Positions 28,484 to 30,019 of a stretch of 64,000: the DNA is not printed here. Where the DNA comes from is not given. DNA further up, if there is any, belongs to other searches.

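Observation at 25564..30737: Second ulosonic-acid module: NeuA fused to a KdsC-type phosphatase, next to a SAF-less NeuB homolog and two oxidoreductases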

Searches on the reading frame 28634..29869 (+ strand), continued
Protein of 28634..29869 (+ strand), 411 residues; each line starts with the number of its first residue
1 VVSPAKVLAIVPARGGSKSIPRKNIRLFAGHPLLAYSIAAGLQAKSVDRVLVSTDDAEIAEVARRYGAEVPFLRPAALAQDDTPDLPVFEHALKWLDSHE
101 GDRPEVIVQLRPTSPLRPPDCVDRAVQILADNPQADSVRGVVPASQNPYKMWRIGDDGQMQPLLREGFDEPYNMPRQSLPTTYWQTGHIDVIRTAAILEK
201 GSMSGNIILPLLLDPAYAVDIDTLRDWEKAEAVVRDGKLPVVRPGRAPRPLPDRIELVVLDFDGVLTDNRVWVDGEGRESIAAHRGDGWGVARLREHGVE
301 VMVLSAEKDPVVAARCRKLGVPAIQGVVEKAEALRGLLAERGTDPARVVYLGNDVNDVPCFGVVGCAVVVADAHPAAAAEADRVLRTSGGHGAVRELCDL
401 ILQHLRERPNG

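Call 9: search_solved_structures(query=window:28634-29869:+, show_alignments=4)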
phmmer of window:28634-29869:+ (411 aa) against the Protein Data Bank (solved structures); distinct sequences matched with E-value up to 0.001: 31.
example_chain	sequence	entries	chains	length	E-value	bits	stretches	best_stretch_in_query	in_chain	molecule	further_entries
3mmz_A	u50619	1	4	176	6.4e-44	154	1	250-402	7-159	putative HAD family hydrolase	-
9ftb_A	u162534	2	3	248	5.8e-34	121.2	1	8-232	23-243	NeuA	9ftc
6ifd_A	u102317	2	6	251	1.3e-29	106.8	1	7-233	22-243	CMP-N-acetylneuraminate Synthetase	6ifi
7t35_A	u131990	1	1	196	1.7e-28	103.1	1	254-402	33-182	3-deoxy-D-manno-octulosonate 8-phosphate phosphatase KdsC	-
3n07_A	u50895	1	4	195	1.5e-27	100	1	252-406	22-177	3-deoxy-D-manno-octulosonate 8-phosphate phosphatase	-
2r8e_A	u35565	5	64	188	2.2e-27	99.5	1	253-402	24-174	3-deoxy-D-manno-octulosonate 8-phosphate phosphatase | YrbI from Escherichia coli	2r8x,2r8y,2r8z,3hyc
3i6b_A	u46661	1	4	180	2.2e-27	99.5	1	253-402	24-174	3-deoxy-D-manno-octulosonate 8-phosphate phosphatase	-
3ij5_A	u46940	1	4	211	4.5e-25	91.9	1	254-403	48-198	3-deoxy-D-manno-octulosonate 8-phosphate phosphatase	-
1eyr_A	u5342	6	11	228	1.4e-24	90.3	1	8-234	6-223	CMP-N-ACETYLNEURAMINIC ACID SYNTHETASE | N-acylneuraminate cytidylyltransferase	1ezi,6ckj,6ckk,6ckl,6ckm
1j8d_A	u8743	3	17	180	1.4e-23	87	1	253-404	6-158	deoxy-D-mannose-octulosonate 8-phosphate phosphatase | 3-deoxy-D-manno-octulosonate 8-phosphate phosphatase KdsC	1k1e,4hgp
3n1u_A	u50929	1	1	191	7.4e-23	84.6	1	254-403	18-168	Hydrolase, HAD superfamily, subfamily III A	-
3mn1_A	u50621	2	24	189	3.7e-22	82.3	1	254-403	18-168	probable yrbi family phosphatase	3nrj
4nav_D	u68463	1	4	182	4.1e-22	82.1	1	253-403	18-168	HYPOTHETICAL PROTEIN XCC279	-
4um5_A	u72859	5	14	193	6.8e-21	78.1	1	254-403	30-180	3-DEOXY-D-MANNO-OCTULOSONATE 8-PHOSPHATE PHOSPHATASE KDSC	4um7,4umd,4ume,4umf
9t4z_A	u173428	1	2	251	7.2e-17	64.9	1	4-229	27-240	PpNeuA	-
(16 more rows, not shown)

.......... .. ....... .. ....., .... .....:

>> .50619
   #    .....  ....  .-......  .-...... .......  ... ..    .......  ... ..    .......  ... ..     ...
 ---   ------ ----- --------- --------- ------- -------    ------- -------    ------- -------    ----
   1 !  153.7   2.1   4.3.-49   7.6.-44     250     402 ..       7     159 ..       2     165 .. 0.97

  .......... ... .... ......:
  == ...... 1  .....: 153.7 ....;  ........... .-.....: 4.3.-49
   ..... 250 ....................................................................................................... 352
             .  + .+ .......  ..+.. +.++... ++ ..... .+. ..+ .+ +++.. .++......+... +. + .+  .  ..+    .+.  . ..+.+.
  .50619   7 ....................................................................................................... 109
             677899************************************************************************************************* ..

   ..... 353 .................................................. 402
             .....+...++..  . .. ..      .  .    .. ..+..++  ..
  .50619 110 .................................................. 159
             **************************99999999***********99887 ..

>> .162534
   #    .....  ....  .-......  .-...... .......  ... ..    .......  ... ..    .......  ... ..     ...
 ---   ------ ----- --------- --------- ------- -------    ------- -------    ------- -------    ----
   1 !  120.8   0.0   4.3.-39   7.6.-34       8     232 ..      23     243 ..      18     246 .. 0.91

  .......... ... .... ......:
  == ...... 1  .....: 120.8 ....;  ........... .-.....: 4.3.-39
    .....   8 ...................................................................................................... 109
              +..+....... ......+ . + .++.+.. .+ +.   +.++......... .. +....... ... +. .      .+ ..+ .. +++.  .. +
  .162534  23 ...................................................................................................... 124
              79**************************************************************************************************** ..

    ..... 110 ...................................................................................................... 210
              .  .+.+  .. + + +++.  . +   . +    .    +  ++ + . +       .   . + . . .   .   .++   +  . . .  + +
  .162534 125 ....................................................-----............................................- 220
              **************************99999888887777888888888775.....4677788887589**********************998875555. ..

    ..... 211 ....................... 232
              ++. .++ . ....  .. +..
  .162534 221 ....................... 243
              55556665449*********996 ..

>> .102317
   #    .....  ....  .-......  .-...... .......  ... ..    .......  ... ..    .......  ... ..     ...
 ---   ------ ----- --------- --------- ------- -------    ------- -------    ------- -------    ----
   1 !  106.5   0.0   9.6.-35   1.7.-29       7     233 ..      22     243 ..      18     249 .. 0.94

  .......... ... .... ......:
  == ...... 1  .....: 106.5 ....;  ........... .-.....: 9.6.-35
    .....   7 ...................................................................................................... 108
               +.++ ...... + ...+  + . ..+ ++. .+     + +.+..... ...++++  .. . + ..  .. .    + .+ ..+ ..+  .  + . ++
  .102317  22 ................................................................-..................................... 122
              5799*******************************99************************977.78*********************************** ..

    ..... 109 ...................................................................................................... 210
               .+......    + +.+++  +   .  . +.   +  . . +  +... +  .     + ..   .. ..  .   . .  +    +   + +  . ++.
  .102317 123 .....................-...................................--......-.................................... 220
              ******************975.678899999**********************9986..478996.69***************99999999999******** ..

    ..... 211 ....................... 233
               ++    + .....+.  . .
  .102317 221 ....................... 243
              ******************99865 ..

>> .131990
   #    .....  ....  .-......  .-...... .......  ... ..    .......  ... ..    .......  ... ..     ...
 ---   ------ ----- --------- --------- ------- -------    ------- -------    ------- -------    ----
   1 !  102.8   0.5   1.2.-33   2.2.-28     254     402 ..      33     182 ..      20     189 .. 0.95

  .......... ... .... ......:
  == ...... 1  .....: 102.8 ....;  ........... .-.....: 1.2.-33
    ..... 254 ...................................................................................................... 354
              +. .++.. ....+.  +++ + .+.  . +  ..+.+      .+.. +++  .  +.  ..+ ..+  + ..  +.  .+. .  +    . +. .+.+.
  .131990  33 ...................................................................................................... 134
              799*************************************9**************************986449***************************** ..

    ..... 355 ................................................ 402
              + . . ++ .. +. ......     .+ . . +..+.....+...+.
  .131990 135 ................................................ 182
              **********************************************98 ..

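Call 21: find_encoding_contigs(protein=window:28634-29869:+, flank=10000, max_places=3)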
Protein window:28634-29869:+ (411 aa): 1 contig read that carries it; 1 place shown.
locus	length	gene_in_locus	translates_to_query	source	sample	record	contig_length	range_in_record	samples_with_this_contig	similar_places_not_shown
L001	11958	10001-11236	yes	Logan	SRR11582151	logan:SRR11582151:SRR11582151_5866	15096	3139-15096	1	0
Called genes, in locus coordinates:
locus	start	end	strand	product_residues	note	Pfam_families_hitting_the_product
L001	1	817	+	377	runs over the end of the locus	PF13477:Glyco_trans_4_2, PF13579:Glyco_trans_4_4, PF13439:Glyco_transf_4, PF00534:Glycos_transf_1, PF13692:Glyco_trans_1_4, PF13524:Glyco_trans_1_2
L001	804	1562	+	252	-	PF02348:CTP_transf_3, PF12804:NTP_transf_3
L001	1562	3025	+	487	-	PF16254:DUF4910, PF09940:DUF2172, PF16221:HTH_47 (weak)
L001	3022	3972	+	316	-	-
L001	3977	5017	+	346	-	PF00535:Glycos_transf_2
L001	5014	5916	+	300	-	PF13489:Methyltransf_23, PF08241:Methyltransf_11 (weak), PF08242:Methyltransf_12 (weak)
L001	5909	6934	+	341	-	PF00535:Glycos_transf_2 (weak)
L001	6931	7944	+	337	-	PF01408:GFO_IDH_MocA, PF22725:GFO_IDH_MocA_C3, PF02894:GFO_IDH_MocA_C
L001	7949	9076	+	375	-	PF03706:LPG_synthase_TM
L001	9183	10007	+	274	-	PF00106:adh_short, PF01370:Epimerase (faint), PF13561:adh_short_C2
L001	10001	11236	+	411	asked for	PF02348:CTP_transf_3, PF08282:Hydrolase_3 (weak)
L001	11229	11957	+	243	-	?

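Call 26: find_encoding_contigs(protein=P0116, flank=10000, max_places=2)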
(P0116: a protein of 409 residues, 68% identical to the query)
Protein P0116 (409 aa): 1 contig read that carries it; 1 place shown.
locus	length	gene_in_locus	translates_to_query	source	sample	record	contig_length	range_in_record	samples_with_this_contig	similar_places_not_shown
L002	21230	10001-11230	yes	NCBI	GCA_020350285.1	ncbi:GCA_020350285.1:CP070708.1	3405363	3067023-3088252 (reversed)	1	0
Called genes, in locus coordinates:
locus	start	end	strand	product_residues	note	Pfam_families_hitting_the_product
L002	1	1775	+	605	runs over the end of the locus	PF00664:ABC_membrane, PF00005:ABC_tran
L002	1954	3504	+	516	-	PF09992:NAGPA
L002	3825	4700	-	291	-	PF00702:Hydrolase (faint), PF08282:Hydrolase_3, PF05116:S6PP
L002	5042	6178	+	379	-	PF01554:MatE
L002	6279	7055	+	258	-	PF13489:Methyltransf_23, PF08241:Methyltransf_11, PF08242:Methyltransf_12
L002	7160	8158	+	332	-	PF01408:GFO_IDH_MocA, PF22725:GFO_IDH_MocA_C3, PF02894:GFO_IDH_MocA_C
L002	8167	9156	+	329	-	PF00685:Sulfotransfer_1, PF13469:Sulfotransfer_3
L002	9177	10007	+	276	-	PF00106:adh_short, PF01370:Epimerase, PF08659:KR, PF13561:adh_short_C2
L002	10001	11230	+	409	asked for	PF02348:CTP_transf_3, PF08282:Hydrolase_3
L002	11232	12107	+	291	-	PF03102:NeuB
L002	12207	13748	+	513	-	PF05159:Capsule_synth (weak)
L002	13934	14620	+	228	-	PF01973:MptE-like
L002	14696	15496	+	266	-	PF03328:HpcH_HpaI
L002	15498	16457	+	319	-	PF00389:2-Hacid_dh, PF02826:2-Hacid_dh_C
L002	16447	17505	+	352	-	PF01408:GFO_IDH_MocA, PF02894:GFO_IDH_MocA_C, PF22725:GFO_IDH_MocA_C3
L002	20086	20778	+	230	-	PF02348:CTP_transf_3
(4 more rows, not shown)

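Call 27: find_encoding_contigs(protein=P0082, flank=10000, max_places=2)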
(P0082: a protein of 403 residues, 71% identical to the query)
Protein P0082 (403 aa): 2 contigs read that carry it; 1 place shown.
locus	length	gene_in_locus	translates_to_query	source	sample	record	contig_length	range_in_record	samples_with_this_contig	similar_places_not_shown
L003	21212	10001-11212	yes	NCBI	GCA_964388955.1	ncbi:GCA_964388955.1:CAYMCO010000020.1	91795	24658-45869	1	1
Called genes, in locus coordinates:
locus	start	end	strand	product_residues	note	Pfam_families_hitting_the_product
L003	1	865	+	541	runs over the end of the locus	-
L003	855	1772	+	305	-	PF08241:Methyltransf_11, PF13649:Methyltransf_25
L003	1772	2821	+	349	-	PF03102:NeuB, PF08666:SAF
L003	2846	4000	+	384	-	PF02350:Epimerase_2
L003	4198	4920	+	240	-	PF02348:CTP_transf_3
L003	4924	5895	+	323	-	-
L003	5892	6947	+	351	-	PF00535:Glycos_transf_2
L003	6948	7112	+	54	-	-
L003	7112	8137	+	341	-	PF00685:Sulfotransfer_1, PF13469:Sulfotransfer_3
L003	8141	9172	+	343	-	PF01408:GFO_IDH_MocA, PF02894:GFO_IDH_MocA_C, PF22725:GFO_IDH_MocA_C3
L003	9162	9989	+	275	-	PF00106:adh_short, PF01370:Epimerase (weak), PF08659:KR (weak), PF13561:adh_short_C2, PF00106:adh_short (weak)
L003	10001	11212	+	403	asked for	PF02348:CTP_transf_3, PF08282:Hydrolase_3 (weak)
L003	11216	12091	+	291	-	PF03102:NeuB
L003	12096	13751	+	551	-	PF05159:Capsule_synth (weak)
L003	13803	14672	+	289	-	PF00685:Sulfotransfer_1 (weak)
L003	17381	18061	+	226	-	PF02348:CTP_transf_3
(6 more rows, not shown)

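Call 29: search_protein_representatives(protein=window:28634-29869:+)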
Query: 411 residues. Proteins with E-value up to 0.001 (for the whole library): 31439; up to 1e-10: 18345; up to 1e-30: 2233. The best 150 are listed.
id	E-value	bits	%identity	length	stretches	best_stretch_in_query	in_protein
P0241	2.0e-147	508.1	59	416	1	6-403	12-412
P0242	4.3e-146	503.8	59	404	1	6-402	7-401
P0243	2.4e-116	405.7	50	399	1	7-403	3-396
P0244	2.3e-113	396.0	50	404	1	1-403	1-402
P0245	3.0e-113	395.6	69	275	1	6-267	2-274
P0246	7.3e-113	394.3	56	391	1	3-342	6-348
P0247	4.7e-99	348.8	59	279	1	129-403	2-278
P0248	3.3e-98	346.0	49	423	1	6-407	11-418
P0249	3.7e-98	345.8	53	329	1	88-404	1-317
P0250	7.5e-98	344.8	61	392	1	6-276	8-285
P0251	2.5e-94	333.2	48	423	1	5-403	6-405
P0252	4.0e-87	309.5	64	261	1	6-237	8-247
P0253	4.7e-87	309.3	44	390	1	6-403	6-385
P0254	3.2e-85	303.3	60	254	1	2-241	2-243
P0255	6.9e-84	298.8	45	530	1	7-402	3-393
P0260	1.5e-79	284.6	45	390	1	6-410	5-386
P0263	2.7e-79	283.7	43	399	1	6-406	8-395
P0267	2.8e-77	277.1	44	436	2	2-231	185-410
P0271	7.5e-76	272.4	42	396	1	5-406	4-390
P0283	5.8e-71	256.3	39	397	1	7-403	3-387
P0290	1.5e-68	248.3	35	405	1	7-400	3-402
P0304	7.0e-66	239.5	37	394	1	6-406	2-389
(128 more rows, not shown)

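Call 41: find_related_loci(query=A1, collection=genome_contigs, flank=10000)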
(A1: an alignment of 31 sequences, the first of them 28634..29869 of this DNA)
Query A1 (411 aa) in genome_contigs; peptide patterns used: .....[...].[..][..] (x = any residue, [..] = any of these).
600 stretches matched a pattern (row limit reached: there are more); 592 encode a relative of the query (tblastn E <= 1e-3); the best 80 are kept; 80 distinct loci.
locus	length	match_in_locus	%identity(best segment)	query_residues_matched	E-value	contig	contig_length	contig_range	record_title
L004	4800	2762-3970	71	1-403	0e+0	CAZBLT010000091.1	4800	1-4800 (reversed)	MAG TPA_asm: uncultured Anaerolineaceae bacterium isolate SRP338002_co1_121 genome assembly, contig: NODE_16354_length_4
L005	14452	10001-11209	70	1-403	0e+0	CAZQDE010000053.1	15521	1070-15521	MAG TPA_asm: uncultured Anaerolineaceae bacterium isolate binchicken_co19_417 genome assembly, contig: NODE_6182_length_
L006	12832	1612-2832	65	1-407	0e+0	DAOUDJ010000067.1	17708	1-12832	MAG TPA_asm: Anaerolineales bacterium isolate M42_98 k117_1477071, whole genome shotgun sequence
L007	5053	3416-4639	71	1-408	0e+0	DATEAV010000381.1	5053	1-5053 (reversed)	MAG TPA_asm: Anaerolineales bacterium isolate SMAG_U8227 k141_1988717, whole genome shotgun sequence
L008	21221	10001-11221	67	1-407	0e+0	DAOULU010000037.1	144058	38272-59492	MAG TPA_asm: Anaerolineales bacterium isolate W31_54 k127_366225, whole genome shotgun sequence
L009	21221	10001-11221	68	1-407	0e+0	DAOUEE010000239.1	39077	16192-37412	MAG TPA_asm: Anaerolineales bacterium isolate N4_180 k133_415629, whole genome shotgun sequence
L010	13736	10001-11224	68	1-408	0e+0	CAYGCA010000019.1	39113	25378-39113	MAG TPA_asm: uncultured Anaerolineaceae bacterium isolate ERP108616_co2_532 genome assembly, contig: NODE_1182_length_39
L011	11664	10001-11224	67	1-408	2e-179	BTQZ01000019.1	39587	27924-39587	MAG: Anaerolineae bacterium BMS9Abin28 DNA, NODE_165_length_39587, whole genome shotgun sequence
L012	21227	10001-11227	65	1-408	1e-177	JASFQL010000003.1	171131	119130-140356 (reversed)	MAG: Anaerolineales bacterium isolate D0819S20remetaG_Bin_326 D0819S20remetaG_FD_scaffold_10_c1, whole genome shotgun se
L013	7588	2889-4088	64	7-406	6e-177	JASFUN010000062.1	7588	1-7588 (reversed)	MAG: Anaerolineales bacterium isolate D1105M02metaG_Bin_372 D1105M02metaG_FD_scaffold_3717_c1, whole genome shotgun sequ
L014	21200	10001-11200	67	6-403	5e-174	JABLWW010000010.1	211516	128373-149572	MAG: Anaerolineae bacterium isolate Ch10 contig10, whole genome shotgun sequence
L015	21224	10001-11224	65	1-408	1e-172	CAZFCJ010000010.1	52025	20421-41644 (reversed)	MAG TPA_asm: uncultured Anaerolineaceae bacterium isolate SRP304980_co2_62 genome assembly, contig: NODE_126_length_5202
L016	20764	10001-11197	67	6-403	1e-172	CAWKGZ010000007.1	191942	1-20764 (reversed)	MAG: uncultured Chloroflexia bacterium isolate MFD04716.bin.2.174 genome assembly, contig: contig_40503, whole genome sh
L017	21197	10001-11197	64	6-403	2e-172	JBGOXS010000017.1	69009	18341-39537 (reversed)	MAG: Anaerolineae bacterium isolate OBJ_0618_130150_61 k141_3256837_length_69009_cov_14.2951, whole genome shotgun seque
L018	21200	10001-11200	63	6-404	3e-172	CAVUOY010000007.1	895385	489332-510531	MAG: uncultured Chloroflexia bacterium isolate MFD05942.bin.2.106 genome assembly, contig: contig_14796, whole genome sh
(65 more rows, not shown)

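Call 44: list_cluster_members(proteins=[P0243, P0253, P0260, P0263, P0271, P0283, P0290, P0304, P0251, P0267])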
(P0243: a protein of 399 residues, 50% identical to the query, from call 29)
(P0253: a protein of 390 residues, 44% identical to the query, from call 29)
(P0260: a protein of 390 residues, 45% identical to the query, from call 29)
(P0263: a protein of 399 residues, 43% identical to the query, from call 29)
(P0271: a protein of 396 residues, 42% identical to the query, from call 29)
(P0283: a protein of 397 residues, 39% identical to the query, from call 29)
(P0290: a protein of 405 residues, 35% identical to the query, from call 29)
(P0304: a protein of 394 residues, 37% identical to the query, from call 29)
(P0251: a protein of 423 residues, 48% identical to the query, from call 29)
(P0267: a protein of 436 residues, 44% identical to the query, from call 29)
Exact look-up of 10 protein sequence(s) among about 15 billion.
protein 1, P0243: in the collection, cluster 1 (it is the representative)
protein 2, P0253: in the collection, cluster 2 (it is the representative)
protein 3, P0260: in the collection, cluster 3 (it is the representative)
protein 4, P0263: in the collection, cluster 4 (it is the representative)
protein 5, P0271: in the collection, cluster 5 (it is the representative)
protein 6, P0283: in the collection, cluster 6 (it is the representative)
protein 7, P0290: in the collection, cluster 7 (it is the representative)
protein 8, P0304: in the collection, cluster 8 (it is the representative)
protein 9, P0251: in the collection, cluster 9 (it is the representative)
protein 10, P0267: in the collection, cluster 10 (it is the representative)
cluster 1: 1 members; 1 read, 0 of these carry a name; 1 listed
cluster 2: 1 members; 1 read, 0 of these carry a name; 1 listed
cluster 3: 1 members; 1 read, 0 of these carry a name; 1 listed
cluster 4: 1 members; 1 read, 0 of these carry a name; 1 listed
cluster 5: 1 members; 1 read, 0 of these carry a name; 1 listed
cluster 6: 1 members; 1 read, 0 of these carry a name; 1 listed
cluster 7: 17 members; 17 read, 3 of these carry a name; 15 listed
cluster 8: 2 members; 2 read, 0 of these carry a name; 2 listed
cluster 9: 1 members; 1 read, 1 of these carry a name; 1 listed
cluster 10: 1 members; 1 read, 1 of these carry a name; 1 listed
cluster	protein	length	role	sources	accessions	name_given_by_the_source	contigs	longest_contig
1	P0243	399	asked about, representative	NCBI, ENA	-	-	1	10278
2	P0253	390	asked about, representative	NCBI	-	-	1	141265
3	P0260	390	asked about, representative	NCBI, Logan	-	-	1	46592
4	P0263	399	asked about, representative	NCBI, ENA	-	-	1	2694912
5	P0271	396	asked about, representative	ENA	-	-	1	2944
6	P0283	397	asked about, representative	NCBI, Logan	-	-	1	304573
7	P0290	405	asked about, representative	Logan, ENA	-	-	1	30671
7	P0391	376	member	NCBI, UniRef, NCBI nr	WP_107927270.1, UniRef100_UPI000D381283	acylneuraminate cytidylyltransferase [Brachyspira hampsonii] | acylneuraminate cytidylyltransferase n=1 Tax=Brachyspira hampsonii TaxID=1287055 ...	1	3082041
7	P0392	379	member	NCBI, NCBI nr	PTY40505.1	hypothetical protein DQ06_07990 [Brachyspira hampsonii bv. II]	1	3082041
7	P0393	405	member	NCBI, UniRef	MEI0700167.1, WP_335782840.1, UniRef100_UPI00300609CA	acylneuraminate cytidylyltransferase [Brachyspira intermedia] | acylneuraminate cytidylyltransferase n=1 Tax=Brachyspira intermedia TaxID=84377 ...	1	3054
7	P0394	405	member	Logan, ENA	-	-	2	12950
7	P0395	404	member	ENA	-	-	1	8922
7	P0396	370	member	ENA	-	-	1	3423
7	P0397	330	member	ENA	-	-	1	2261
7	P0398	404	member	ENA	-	-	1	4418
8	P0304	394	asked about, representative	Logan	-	-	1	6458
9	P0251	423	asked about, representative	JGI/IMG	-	YrbI family 3-deoxy-D-manno-octulosonate 8-phosphate phosphatase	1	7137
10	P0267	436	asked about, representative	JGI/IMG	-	N-acylneuraminate cytidylyltransferase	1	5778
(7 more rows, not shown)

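Call 83: predict_structure(alignment_id=A4)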
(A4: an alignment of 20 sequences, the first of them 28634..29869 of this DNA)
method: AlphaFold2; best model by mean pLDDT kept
length: 411 residues; sequences in the alignment: 20
mean_pLDDT: 81.8   pTM: 0.65
mean pLDDT of the five models: 81.8, 80.4, 79.4, 78.6, 66.4
residues with pLDDT >= 90: 163; 70-90: 180; 50-70: 37; < 50: 31
segments of 3 or more residues with pLDDT < 50: 167-179, 274-284
pLDDT, mean of each block of 10 residues (from residue 1): 80 73 78 90 93 93 90 89 85 97 96 87 96 94 63 74 53 44 75 96 89 84 79 75 71 89 74 47 60 92 88 80 90 90 88 90 88 85 87 90 77 34
secondary structure, 60 per line:
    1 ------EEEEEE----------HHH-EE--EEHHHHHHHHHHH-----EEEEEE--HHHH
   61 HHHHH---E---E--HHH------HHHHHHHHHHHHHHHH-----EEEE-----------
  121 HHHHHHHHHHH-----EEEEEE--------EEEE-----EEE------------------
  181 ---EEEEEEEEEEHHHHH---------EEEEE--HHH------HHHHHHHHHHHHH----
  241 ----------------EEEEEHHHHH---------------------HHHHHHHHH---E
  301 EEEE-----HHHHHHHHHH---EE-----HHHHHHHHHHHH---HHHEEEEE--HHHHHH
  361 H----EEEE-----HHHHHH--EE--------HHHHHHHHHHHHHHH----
elements in order: E7-12 H33-43 E49-54 H57-65 H85-100 E106-109 H121-131 E137-142 E151-154 E160-162 E184-193 H194-198 E208-212 H224-236 E257-261 H262-266 H288-296 E300-304 H310-319 H330-341 E348-352 H355-361 E366-369 H375-380 H393-407
